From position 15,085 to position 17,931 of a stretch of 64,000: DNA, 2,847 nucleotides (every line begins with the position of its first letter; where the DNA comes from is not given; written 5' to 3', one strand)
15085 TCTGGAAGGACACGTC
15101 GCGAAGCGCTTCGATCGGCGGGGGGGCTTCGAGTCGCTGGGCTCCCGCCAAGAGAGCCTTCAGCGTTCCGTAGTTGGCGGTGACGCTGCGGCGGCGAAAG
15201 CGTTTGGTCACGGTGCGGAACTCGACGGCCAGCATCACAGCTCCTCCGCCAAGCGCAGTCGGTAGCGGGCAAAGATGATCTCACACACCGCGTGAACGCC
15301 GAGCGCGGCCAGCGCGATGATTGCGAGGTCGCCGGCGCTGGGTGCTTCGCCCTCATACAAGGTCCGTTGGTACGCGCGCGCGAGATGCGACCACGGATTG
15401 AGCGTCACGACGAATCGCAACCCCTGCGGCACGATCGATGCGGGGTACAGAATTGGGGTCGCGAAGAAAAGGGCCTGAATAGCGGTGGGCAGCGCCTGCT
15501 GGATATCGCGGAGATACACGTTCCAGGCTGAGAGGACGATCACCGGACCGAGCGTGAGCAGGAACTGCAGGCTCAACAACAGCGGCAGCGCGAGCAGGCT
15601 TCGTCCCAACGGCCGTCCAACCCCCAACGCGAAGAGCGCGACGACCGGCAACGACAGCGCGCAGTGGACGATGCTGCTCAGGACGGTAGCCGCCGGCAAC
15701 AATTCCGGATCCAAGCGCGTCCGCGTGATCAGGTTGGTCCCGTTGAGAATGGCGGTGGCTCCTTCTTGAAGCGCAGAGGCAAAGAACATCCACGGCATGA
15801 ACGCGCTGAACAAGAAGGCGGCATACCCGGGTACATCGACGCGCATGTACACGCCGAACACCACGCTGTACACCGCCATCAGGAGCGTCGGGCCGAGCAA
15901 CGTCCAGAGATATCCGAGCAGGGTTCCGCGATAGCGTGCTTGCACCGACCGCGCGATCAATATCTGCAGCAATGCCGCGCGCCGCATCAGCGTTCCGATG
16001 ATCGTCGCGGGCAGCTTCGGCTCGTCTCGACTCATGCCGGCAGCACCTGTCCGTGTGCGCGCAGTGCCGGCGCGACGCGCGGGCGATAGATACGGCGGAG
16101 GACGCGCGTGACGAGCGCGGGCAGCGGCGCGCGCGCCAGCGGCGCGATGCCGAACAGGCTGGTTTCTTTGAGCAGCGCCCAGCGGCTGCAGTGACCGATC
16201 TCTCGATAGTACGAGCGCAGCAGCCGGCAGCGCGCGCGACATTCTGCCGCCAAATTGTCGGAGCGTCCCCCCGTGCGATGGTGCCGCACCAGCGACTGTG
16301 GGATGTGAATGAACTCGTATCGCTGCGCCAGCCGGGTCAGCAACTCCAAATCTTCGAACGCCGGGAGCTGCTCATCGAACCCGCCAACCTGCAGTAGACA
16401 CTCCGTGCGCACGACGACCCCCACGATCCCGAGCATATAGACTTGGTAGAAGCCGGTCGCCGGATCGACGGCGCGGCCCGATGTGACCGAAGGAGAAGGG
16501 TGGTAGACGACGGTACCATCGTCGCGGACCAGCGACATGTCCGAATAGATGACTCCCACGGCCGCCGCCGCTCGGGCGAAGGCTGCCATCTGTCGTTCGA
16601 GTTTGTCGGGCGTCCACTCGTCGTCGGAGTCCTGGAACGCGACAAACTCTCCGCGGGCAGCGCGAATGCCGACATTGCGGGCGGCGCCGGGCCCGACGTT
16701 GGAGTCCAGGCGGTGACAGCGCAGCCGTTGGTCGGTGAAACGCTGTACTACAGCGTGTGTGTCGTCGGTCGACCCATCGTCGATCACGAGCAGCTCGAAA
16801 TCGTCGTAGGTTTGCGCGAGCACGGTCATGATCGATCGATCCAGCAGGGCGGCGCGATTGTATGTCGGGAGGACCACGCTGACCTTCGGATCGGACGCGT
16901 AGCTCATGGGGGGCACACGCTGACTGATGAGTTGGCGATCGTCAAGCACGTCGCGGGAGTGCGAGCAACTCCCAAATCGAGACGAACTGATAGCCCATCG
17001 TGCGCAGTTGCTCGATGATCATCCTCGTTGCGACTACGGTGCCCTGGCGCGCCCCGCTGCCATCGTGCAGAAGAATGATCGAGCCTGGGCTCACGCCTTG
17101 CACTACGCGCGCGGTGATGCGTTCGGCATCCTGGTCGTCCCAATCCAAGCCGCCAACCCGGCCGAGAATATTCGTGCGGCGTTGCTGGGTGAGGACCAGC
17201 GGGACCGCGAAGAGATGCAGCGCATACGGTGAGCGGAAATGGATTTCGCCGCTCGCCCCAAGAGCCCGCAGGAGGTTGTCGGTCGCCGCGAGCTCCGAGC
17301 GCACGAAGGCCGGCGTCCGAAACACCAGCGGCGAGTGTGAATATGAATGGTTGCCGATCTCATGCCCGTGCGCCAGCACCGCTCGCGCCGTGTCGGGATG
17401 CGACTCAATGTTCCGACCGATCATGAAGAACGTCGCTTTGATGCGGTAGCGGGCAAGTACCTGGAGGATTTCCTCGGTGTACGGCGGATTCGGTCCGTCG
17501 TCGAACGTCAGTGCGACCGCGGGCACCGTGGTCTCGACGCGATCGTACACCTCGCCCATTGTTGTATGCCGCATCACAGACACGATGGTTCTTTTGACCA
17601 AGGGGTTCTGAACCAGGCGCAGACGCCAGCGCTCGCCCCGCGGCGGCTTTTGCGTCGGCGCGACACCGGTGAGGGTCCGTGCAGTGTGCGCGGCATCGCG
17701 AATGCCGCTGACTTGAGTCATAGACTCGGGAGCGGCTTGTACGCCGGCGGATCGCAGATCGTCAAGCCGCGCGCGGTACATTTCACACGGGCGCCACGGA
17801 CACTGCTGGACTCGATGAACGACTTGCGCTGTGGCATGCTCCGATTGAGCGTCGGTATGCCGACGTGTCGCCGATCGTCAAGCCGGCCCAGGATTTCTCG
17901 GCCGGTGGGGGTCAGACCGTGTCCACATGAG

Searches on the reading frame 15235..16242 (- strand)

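Call 39: search_protein_families(library=pfam, proteins=[window:15235-16242:-], max_evalue=0.0001)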
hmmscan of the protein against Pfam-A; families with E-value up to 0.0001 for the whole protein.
window:15235-16242:- (335 aa): 1 family
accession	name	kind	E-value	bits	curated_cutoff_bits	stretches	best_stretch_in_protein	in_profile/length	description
PF01061.29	ABC2_membrane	-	2.5e-11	44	26.9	1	92-294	3-209/211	ABC-2 type transporter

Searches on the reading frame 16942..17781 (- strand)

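Call 39: search_protein_families(library=pfam, proteins=[window:16942-17781:-], max_evalue=0.0001)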
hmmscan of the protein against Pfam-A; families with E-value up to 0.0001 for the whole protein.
window:16942-17781:- (279 aa): 1 family
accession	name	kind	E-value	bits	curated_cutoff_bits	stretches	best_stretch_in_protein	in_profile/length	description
PF01522.26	Polysacc_deac_1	-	6.8e-31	107.2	23.1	1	83-188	3-107/124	Polysaccharide deacetylase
